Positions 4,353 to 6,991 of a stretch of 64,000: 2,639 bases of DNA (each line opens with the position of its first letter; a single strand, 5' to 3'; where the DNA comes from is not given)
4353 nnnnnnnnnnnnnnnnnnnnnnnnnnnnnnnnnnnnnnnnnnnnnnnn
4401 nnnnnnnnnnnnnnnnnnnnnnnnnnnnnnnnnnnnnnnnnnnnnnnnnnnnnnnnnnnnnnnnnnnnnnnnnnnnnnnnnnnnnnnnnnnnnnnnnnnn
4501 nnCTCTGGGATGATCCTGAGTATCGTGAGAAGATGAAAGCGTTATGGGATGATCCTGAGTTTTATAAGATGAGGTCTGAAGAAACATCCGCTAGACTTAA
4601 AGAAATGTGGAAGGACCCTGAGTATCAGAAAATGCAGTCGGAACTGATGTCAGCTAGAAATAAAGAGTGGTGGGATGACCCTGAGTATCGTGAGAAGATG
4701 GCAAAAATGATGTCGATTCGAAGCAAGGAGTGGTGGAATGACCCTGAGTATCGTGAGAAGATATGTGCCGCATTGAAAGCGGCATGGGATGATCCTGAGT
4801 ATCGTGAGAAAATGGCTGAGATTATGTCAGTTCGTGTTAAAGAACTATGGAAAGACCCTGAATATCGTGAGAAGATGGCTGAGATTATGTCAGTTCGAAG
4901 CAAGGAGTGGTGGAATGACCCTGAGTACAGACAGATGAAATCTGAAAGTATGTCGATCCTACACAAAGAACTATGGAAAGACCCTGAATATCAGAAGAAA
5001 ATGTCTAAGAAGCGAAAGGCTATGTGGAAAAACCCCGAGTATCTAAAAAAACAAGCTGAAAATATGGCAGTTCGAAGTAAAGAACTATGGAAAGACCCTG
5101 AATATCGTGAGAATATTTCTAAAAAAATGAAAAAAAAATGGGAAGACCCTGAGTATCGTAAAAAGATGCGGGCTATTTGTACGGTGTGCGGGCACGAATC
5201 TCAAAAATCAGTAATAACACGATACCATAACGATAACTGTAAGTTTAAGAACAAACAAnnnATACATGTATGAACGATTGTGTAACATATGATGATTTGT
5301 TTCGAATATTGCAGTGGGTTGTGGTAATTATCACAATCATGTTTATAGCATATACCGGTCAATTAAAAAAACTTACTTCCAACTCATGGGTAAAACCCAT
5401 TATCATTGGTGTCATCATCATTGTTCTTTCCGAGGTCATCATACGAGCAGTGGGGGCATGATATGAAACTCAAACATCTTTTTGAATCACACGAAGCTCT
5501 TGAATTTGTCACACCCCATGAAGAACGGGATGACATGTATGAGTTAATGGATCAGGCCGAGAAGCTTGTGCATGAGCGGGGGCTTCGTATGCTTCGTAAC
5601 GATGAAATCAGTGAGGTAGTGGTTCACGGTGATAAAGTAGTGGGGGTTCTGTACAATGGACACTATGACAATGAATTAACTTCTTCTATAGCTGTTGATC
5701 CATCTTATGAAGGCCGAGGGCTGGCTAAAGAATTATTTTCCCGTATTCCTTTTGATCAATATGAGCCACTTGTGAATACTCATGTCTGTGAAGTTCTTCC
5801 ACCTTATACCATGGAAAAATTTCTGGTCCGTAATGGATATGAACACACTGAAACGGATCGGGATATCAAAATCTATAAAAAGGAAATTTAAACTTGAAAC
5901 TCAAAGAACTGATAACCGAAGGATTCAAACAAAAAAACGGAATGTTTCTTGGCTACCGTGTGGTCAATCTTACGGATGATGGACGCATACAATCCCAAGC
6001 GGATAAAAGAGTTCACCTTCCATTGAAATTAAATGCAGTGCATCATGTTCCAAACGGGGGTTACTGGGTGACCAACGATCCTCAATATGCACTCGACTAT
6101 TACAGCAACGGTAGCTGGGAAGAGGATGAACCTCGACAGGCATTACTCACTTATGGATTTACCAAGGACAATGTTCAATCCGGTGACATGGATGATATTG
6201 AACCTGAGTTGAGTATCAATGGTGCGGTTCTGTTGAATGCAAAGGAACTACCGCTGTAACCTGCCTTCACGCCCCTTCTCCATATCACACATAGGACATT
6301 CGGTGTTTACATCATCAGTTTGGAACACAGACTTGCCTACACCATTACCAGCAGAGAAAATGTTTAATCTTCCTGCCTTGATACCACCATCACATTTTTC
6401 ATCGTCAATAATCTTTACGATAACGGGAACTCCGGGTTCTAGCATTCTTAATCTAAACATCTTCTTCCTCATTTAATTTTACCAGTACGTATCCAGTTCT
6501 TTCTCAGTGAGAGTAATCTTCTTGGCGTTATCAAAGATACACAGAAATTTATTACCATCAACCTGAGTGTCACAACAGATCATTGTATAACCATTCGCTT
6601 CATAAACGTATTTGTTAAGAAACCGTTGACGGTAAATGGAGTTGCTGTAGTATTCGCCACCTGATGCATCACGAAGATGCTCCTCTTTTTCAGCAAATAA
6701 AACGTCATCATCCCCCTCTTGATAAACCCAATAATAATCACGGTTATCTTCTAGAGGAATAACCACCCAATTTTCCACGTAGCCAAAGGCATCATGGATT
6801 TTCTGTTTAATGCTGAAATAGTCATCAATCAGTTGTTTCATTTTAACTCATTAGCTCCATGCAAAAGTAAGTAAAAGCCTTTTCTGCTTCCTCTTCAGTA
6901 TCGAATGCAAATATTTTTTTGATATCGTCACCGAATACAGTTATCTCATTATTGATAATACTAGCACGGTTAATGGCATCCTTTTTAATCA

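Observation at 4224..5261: GIY-YIG nuclease carrying 13 tandem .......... repeats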

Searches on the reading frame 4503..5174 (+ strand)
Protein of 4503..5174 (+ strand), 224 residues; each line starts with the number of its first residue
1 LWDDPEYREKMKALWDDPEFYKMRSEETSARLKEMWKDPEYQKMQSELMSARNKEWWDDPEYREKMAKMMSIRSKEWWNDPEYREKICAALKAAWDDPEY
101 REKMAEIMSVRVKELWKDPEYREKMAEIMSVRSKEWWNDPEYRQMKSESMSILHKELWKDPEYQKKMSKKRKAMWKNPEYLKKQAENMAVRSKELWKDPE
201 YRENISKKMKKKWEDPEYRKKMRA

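Call 73: search_protein_representatives(protein=window:4503-5174:+)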
Query: 224 residues. Proteins with E-value up to 0.001 (for the whole library): 3179; up to 1e-10: 559; up to 1e-30: 14. The best 150 are listed.
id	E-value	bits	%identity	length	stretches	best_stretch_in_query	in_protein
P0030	1.5e-43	165.6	50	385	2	50-205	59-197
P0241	1.5e-42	162.3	39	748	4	73-220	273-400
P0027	2.2e-40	155.2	41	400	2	25-206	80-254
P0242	1.0e-39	153.0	40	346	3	64-222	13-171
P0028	2.4e-39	151.8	38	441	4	68-223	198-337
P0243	4.0e-36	141.3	41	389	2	49-222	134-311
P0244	1.0e-34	136.6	43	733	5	49-207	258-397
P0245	3.7e-34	134.8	38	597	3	10-151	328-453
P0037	3.9e-34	134.7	47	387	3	88-221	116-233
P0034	2.0e-33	132.4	45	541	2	67-222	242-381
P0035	9.0e-32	127.0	38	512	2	48-222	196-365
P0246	1.7e-31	126.1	35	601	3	13-188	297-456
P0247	2.9e-31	125.3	39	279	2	45-222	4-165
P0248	6.5e-31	124.2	41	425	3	2-221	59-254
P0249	1.3e-30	123.2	36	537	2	7-170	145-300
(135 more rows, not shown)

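Call 76: search_protein_families(library=pfam, alignment_id=A3, max_evalue=0.0001)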
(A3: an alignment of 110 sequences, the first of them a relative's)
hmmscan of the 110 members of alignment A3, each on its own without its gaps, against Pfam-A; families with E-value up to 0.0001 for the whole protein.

A. member 1, P0241 (748 aa): 4 families
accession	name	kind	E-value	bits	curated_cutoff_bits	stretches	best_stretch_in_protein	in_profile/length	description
PF25680.1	Mom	-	1.2e-18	68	27.1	1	577-719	3-155/202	Mom protein family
PF17898.6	GerD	-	7.5e-12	45.7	29.5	0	313-387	42-108/114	Spore germination GerD central core domain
PF18741.7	MTES_1575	-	1e-05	25.9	38.2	1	464-558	3-92/96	REase_MTES_1575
PF00583.31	Acetyltransf_1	-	1.9e-05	25.3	20.7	0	595-659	27-83/116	Acetyltransferase (GNAT) family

B. families by the number of members that match (of 110 scanned): 32 families (the first 25 are shown)
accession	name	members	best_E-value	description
PF17898.6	GerD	41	3.7e-23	Spore germination GerD central core domain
PF01541.30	GIY-YIG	14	2.8e-12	GIY-YIG catalytic domain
PF25680.1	Mom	11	5.2e-28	Mom protein family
PF17830.6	STI1-HOP_DP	11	1.1e-08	STI1/HOP, DP domain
PF18741.7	MTES_1575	9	2.4e-09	REase_MTES_1575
PF14890.11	Intein_splicing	8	1e-40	Intein splicing domain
PF13392.12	HNH_3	7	7.5e-09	HNH endonuclease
PF00521.26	DNA_topoisoIV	4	5.6e-160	DNA gyrase/topoisomerase IV, subunit A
PF04480.18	DUF559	4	2.2e-08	Protein of unknown function (DUF559)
PF22945.2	LEM-3_GIY-YIG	3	1.1e-14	LEM-3-like GIY-YIG domain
PF00583.31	Acetyltransf_1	3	1.5e-05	Acetyltransferase (GNAT) family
PF14528.11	LAGLIDADG_3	2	1.1e-18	LAGLIDADG-like domain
PF07591.16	PT-HINT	2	9.5e-08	Pretoxin HINT domain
PF05367.17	Phage_endo_I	2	7.1e-07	Phage endonuclease I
PF03852.21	Vsr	2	9.5e-07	DNA mismatch endonuclease Vsr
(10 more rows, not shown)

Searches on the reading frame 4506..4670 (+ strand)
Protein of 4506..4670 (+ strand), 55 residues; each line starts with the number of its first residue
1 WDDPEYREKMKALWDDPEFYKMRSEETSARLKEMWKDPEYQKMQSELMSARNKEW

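Call 40: search_protein_families(library=pfam, proteins=[window:4506-4670:+], max_evalue=10)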
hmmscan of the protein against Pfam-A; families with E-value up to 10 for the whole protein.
seq(55 aa): 10 families
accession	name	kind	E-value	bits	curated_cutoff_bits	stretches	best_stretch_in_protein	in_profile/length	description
PF17898.6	GerD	-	6.6e-06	26.5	29.5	2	25-49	44-68/114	Spore germination GerD central core domain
PF17830.6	STI1-HOP_DP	-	0.0023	18.2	29.1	1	3-48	20-54/55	STI1/HOP, DP domain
PF08159.17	NUC153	-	0.0039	17.4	20.5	1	30-41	3-14/29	NUC153 domain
PF11748.13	DUF3306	-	0.0041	18.3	25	2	28-44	89-105/120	Protein of unknown function (DUF3306)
PF10550.14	Toxin_36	-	0.012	16.8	25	1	37-47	2-11/17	Conantokin toxin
PF12228.14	DUF3604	-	0.036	12.9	20.4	1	25-45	523-543/591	Protein of unknown function (DUF3604)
PF13186.11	SPASM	-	0.039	14.7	21.5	1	29-46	37-53/67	Iron-sulfur cluster-binding domain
PF06034.16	DUF919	-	0.039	14.2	21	1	30-53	29-53/62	Nucleopolyhedrovirus protein of unknown function (DUF919)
PF15592.11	Imm41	-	0.11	12.9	26.9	1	34-53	23-42/112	Immunity protein 41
PF02526.19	GBP_repeat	-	0.3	11.3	25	0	32-42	11-21/38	Glycophorin-binding protein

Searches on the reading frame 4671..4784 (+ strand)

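Call 40: search_protein_families(library=pfam, proteins=[window:4671-4784:+], max_evalue=10)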
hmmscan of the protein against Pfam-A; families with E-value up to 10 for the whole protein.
seq(38 aa): 4 families
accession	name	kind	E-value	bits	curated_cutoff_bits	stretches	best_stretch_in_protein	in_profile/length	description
PF02526.19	GBP_repeat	-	0.0029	17.8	25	2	19-31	11-23/38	Glycophorin-binding protein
PF17898.6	GerD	-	0.0086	16.5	29.5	1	2-37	30-69/114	Spore germination GerD central core domain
PF17830.6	STI1-HOP_DP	-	0.017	15.5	29.1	1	2-34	19-53/55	STI1/HOP, DP domain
PF17101.10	Stealth_CR1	-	0.02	15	27.2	1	2-14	13-25/29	Stealth protein CR1, conserved region 1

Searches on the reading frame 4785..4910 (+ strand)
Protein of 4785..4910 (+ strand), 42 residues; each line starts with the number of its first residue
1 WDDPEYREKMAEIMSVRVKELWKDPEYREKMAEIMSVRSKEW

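Call 40: search_protein_families(library=pfam, proteins=[window:4785-4910:+], max_evalue=10)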
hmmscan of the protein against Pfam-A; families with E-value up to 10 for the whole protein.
seq(42 aa): 6 families
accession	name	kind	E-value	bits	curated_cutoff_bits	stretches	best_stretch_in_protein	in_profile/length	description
PF17898.6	GerD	-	3.9e-06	27.3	29.5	1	3-36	31-68/114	Spore germination GerD central core domain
PF17830.6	STI1-HOP_DP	-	7.1e-05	23.1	29.1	2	17-36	13-32/55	STI1/HOP, DP domain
PF17101.10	Stealth_CR1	-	0.033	14.4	27.2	1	2-14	13-25/29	Stealth protein CR1, conserved region 1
PF00462.30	Glutaredoxin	-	0.036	14.7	22.9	1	16-38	26-48/60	Glutaredoxin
PF02526.19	GBP_repeat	-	0.081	13.1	25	2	19-31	11-23/38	Glycophorin-binding protein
PF20555.3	DUF6767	-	0.12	12.6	27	1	19-34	33-48/57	Domain of unknown function (DUF6767)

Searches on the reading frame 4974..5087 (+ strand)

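Call 40: search_protein_families(library=pfam, proteins=[window:4974-5087:+], max_evalue=10)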
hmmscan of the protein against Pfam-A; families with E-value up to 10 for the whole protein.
seq(38 aa): 1 family
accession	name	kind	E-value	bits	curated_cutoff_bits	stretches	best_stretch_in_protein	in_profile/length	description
PF10550.14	Toxin_36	-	0.044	15.1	25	1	21-30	3-11/17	Conantokin toxin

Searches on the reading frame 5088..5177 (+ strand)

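Call 40: search_protein_families(library=pfam, proteins=[window:5088-5177:+], max_evalue=10)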
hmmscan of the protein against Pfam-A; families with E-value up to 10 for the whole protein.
seq(30 aa): 4 families
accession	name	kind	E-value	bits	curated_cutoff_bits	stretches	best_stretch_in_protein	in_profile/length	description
PF02526.19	GBP_repeat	-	0.0051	16.9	25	2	14-27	10-23/38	Glycophorin-binding protein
PF17898.6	GerD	-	0.026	14.9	29.5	1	2-28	81-107/114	Spore germination GerD central core domain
PF17101.10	Stealth_CR1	-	0.3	11.3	27.2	0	20-29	14-23/29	Stealth protein CR1, conserved region 1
PF08042.16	PqqA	-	0.38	11.4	21.1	1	17-24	1-8/19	PqqA family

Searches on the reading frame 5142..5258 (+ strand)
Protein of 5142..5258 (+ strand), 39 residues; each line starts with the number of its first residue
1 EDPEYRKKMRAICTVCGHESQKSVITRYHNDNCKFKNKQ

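Call 87: search_protein_families(library=pfam, proteins=[window:5142-5258:+], max_evalue=10)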
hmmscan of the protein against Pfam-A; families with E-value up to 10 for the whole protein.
seq(39 aa): 2 families
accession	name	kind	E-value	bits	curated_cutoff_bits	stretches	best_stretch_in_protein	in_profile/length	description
PF14311.12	DUF4379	-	0.014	16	24.5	1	4-34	21-51/56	Probable Treble clef zinc finger domain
PF14803.11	Zn_ribbon_Nudix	-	0.062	13.7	25.6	1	7-18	19-30/34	Nudix N-terminal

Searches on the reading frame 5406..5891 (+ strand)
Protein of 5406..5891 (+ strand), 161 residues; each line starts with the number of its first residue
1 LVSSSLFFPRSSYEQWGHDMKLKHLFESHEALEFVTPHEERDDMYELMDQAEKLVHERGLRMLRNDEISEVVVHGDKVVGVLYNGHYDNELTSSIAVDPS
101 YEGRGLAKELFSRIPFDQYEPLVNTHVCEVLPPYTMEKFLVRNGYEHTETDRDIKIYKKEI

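Call 17: search_protein_families(library=phrogs, proteins=[window:5406-5891:+], max_evalue=0.01)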
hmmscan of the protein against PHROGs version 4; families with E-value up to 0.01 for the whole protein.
window:5406-5891:+ (161 aa): 1 family
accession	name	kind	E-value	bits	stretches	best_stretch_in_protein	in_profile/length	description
phrog_1249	-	other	0.0003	21.6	1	70-155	62-156/180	acetyltransferase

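Call 66: find_related_loci(query=window:5463-5888:+, collection=viral_contigs, flank=6000)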
Query window:5463-5888:+ (142 aa) in viral_contigs; peptide patterns used: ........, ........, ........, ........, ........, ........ (x = any residue, [..] = any of these).
26 stretches matched a pattern, but none encodes a relative of the query by tblastn (E <= 1e-3).

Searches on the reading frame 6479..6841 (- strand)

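Call 17: search_protein_families(library=phrogs, proteins=[window:6479-6841:-], max_evalue=0.01)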
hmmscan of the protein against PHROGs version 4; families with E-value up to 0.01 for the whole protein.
window:6479-6841:- (120 aa): 2 families
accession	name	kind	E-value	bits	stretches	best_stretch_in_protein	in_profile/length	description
phrog_24232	-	unknown function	1.8e-16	61.6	1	1-116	1-129/130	-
phrog_4641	-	unknown function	0.0098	16.7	0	75-113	17-54/68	-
